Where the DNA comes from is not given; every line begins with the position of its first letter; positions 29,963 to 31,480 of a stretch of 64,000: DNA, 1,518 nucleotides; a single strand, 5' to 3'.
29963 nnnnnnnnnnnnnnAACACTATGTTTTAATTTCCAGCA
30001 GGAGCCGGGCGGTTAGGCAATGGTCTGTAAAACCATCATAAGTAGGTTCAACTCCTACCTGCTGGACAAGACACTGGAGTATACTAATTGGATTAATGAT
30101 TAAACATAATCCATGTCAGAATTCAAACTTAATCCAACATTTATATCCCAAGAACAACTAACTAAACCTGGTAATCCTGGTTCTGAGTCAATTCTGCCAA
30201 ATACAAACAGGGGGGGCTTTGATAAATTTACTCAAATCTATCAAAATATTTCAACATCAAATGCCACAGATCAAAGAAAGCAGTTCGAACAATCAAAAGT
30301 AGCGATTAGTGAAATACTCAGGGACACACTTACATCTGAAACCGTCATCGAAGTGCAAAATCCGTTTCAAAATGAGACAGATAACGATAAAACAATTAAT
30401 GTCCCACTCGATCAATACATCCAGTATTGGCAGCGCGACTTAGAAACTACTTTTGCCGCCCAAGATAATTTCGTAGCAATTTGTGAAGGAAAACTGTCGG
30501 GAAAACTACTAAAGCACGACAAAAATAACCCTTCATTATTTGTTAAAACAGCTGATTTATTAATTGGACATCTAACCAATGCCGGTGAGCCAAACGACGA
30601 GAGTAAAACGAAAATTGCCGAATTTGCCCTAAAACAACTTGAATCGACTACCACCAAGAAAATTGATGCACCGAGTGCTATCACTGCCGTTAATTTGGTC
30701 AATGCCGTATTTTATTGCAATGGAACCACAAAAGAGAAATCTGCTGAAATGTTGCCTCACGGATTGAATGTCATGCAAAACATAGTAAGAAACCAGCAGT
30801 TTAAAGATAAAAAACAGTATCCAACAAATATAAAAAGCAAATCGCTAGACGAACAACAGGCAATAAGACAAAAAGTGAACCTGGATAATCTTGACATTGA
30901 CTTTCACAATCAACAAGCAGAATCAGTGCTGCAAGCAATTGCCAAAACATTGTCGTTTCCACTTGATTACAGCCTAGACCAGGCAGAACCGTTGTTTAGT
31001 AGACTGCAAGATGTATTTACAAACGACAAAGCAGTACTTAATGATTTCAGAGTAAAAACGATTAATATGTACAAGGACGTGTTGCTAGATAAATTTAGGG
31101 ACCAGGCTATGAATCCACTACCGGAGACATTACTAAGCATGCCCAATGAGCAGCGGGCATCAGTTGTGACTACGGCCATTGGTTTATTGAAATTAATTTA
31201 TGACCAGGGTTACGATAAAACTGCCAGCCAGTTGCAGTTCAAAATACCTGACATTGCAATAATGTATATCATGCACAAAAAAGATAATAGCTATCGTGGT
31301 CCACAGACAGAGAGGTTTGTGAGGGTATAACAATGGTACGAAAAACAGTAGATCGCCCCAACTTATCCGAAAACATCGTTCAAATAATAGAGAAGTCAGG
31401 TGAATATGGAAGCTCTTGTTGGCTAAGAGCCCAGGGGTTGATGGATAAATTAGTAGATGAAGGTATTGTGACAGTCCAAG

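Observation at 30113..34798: tRNA-Tyr-adjacent block of unannotatable genes (405-aa and 324-aa operonic pair plus small ORFs)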

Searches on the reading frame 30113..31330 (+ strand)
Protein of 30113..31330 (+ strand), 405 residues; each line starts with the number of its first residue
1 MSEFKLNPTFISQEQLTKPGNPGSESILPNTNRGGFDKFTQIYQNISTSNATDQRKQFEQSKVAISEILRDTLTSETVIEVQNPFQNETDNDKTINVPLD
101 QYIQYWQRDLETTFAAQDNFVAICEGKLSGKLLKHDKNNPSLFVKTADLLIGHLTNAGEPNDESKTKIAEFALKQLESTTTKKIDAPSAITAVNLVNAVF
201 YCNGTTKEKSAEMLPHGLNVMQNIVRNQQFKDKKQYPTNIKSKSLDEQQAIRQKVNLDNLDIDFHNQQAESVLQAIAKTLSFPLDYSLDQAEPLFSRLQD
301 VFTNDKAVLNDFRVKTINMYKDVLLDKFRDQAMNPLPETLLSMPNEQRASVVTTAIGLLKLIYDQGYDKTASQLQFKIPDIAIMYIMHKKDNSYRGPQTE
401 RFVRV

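Call 4: search_protein_families(library=pfam, proteins=[window:30113-31330:+], max_evalue=1)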
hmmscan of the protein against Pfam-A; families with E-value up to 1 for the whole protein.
window:30113-31330:+ (405 aa): 0 families

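Call 6: find_homologous_proteins(query=window:30113-31327:+)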
Query window:30113-31327:+ (405 aa): 1 proteins with E <= 0.001 among 2833 candidates.
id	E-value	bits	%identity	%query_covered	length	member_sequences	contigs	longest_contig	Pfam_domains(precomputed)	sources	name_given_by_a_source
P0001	1.9e-263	891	100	100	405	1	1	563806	-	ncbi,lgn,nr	ncbi:hypothetical protein HYV64_00295 [Candidatus Shapirobacteria bacterium]|nr:hypothetical protein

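Call 8: search_protein_families(library=phrogs, proteins=[window:30113-31330:+], max_evalue=1)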
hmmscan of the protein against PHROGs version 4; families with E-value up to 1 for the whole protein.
window:30113-31330:+ (405 aa): 0 families

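Call 9: search_protein_families(library=padloc, proteins=[window:30113-31330:+], max_evalue=1)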
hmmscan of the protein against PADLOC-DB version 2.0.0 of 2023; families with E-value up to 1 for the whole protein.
window:30113-31330:+ (405 aa): 0 families

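Call 10: search_protein_families(library=ncbifam, proteins=[window:30113-31330:+], max_evalue=1)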
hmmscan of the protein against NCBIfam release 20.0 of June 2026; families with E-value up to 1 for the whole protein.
window:30113-31330:+ (405 aa): 0 families

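Call 13: search_solved_structures(query=window:30113-31327:+, max_evalue=10)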
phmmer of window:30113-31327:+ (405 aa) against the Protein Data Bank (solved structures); distinct sequences matched with E-value up to 10: 3.
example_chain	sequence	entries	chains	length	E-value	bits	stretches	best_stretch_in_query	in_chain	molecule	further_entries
9nvv_b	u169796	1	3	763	0.17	14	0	90-138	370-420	HIV envelope gp120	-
8hku_L22P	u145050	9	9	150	0.8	11.8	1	166-261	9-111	50S ribosomal protein L22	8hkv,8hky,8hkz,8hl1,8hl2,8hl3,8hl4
4rx4_G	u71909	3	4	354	1.5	10.9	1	86-141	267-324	HIV-1 Clade A Q842.d12 gp120 | Envelope glycoprotein gp160,Envelope glycoprotein gp160,Envelope glycoprotein gp160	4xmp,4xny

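Call 22: search_protein_representatives(protein=window:30113-31327:+)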
Query: 405 residues. Proteins with E-value up to 0.001 (for the whole library): 1; up to 1e-10: 1; up to 1e-30: 1. The best 1 are listed.
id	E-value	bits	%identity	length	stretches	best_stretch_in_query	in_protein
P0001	6.0e-264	890.7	100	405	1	1-405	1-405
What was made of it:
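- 30113..31330 (+): A405 (HYV64_00295): a 405-aa orphan protein. It is acidic, soluble, predicted mostly helical and has no transmembrane segment. Only a self-hit in 5.8e9 clusters (call 6) and in 1.84e9 representatives by full HMMER (call 22).
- Closest known: Orphan. Different: A405 and B324 are singletons even in a full HMMER scan of 1.84e9 proteins (call 22; the full scan was run for A405 only).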

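Call 37: find_encoding_contigs(protein=window:30113-31330:+, flank=8000, max_places=3)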
Protein window:30113-31330:+ (405 aa): no gene with exactly this product is on record in the collection.
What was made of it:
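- Tried and rejected: find_encoding_contigs with A405 found no record (call 37).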

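Call 38: predict_structure(protein=window:30113-31327:+)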
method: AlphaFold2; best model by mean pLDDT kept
length: 405 residues; sequences in the alignment: 1
mean_pLDDT: 45.5   pTM: 0.40
mean pLDDT of the five models: 45.5, 41.6, 39.3, 38.6, 35.6
residues with pLDDT >= 90: 0; 70-90: 16; 50-70: 126; < 50: 263
segments of 3 or more residues with pLDDT < 50: 1-31, 83-93, 130-137, 157-159, 180-185, 200-243, 247-405
pLDDT, mean of each block of 10 residues (from residue 1): 33 38 35 57 60 65 69 59 40 55 66 71 64 49 68 56 63 57 49 55 43 47 42 31 46 33 33 35 31 34 36 39 36 33 39 40 35 27 30 31 24
secondary structure, 60 per line:
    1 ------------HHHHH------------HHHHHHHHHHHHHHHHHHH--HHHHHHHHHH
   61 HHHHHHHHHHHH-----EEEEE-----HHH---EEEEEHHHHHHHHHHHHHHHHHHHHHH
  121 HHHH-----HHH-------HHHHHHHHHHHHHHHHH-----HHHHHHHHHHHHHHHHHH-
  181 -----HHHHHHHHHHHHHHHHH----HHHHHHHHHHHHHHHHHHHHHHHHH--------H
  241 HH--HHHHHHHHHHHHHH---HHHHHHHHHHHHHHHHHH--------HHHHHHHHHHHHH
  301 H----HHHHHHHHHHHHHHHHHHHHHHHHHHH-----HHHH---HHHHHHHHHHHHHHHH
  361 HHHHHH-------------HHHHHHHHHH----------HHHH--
elements in order: H13-17 H30-48 H51-72 E78-82 E94-98 H99-124 H140-156 H162-179 H186-202 H207-231 H245-258 H262-279 H288-301 H306-332 H338-341 H345-366 H380-389 H400-403

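Call 43: fold_search(model_id=the predicted structure, library=pdb)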
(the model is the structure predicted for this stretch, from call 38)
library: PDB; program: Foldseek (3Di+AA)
matches with E <= 10: 427; with E <= 0.001: 0
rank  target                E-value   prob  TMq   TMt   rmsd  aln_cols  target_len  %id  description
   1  2bnx_B                1.6e-01  0.41  0.22  0.25  18.8       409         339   12  Crystal structure of the dimeric regulatory domain of mouse diaphaneous-related formin (DRF), mDia1 (released 2005-06-13)
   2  7pks_h                2.0e-01  0.35  0.22  0.12  18.7       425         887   11  Structural basis of Integrator-mediated transcription regulation (released 2021-12-08)
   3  6t1s                  6.0e-01  0.08  0.12  0.16  22.3       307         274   11  PPAR mutant (released 2021-04-14)
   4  3ibv_B                6.6e-01  0.23  0.24  0.13  17.5       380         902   13  Karyopherin cytosolic state (released 2009-08-25)
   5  8qyz_C                8.0e-01  0.16  0.20  0.10  20.4       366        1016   11  Crystal structure of hiNES2 in complex with Xpo1 and RanGTP (released 2024-11-06)
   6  7aan_B                8.8e-01  0.08  0.11  0.14  36.2       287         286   11  Crystal structure of the F-BAR domain of PSTIPIP1 (released 2022-02-23)
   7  7aam_A                8.8e-01  0.05  0.08  0.10  34.2       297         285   13  Crystal structure of the F-BAR domain of PSTIPIP1 bound to the CTH domain of the phosphatase LYP (released 2022-02-23)
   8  4imj_A                9.3e-01  0.25  0.18  0.21  12.5       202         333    9  Novel Modifications on C-terminal Domain of RNA Polymerase II can Fine-tune the Phosphatase Activity of Ssu72 (released 2013-08-07)
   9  6u1s_A                9.3e-01  0.13  0.17  0.20  27.5       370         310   13  Cryo-EM structure of a de novo designed 16-helix transmembrane nanopore, TMHC8_R. (released 2020-08-19)
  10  7zu0_A                9.3e-01  0.10  0.18  0.10  26.8       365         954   14  HOPS tethering complex from yeast (released 2022-09-28)
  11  8i0s_V                1.0e+00  0.11  0.18  0.16  30.3       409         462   10  The cryo-EM structure of human Bact-II complex (released 2024-07-31)
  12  7fiy_R                1.0e+00  0.08  0.13  0.14  25.1       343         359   13  Cryo-EM structure of the tirzepatide-bound human GIPR-Gs complex (released 2022-03-02)
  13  7aam_B                1.1e+00  0.07  0.11  0.14  35.8       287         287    9  Crystal structure of the F-BAR domain of PSTIPIP1 bound to the CTH domain of the phosphatase LYP (released 2022-02-23)
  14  7aal_A                1.1e+00  0.06  0.10  0.13  35.2       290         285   12  Crystal structure of the F-BAR domain of PSTIPIP1, G258A mutant (released 2022-02-23)
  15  6fzg                  1.1e+00  0.06  0.13  0.17  22.5       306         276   11  PPAR gamma mutant complex (released 2019-02-13)
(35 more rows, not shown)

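Call 51: search_dna_similar(query=window:30113-31327:+, collection=phages, mode=protein, max_evalue=1)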
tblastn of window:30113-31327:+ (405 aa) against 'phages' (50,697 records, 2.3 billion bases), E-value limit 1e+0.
No match.

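Call 54: find_related_loci(query=window:30113-31327:+, collection=viral_contigs, flank=5000)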
Query window:30113-31327:+ (405 aa) in viral_contigs; peptide patterns used: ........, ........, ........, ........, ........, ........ (x = any residue, [..] = any of these).
9 stretches matched a pattern, but none encodes a relative of the query by tblastn (E <= 1e-3).

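Call 83: search_dna_similar(query=window:30113-31327:+, collection=plasmids, mode=protein, max_evalue=0.1)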
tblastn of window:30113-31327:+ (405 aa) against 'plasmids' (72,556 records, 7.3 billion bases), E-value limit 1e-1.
No match.

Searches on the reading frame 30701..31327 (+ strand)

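Call 11: search_protein_families(library=pfam, proteins=[window:30701-31327:+], max_evalue=10)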
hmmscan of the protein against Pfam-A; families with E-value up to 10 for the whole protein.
window:30701-31327:+ (209 aa): 2 families
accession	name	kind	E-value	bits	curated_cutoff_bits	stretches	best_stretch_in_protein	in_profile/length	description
PF13647.11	Glyco_hydro_80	-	0.074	13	25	1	5-82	97-173/308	Glycosyl hydrolase family 80 of chitosanase A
PF20833.2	RNase_E_G_Thio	-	0.22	12.1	26.8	1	154-195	13-54/86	RNase E/G, Thioredoxin-like domain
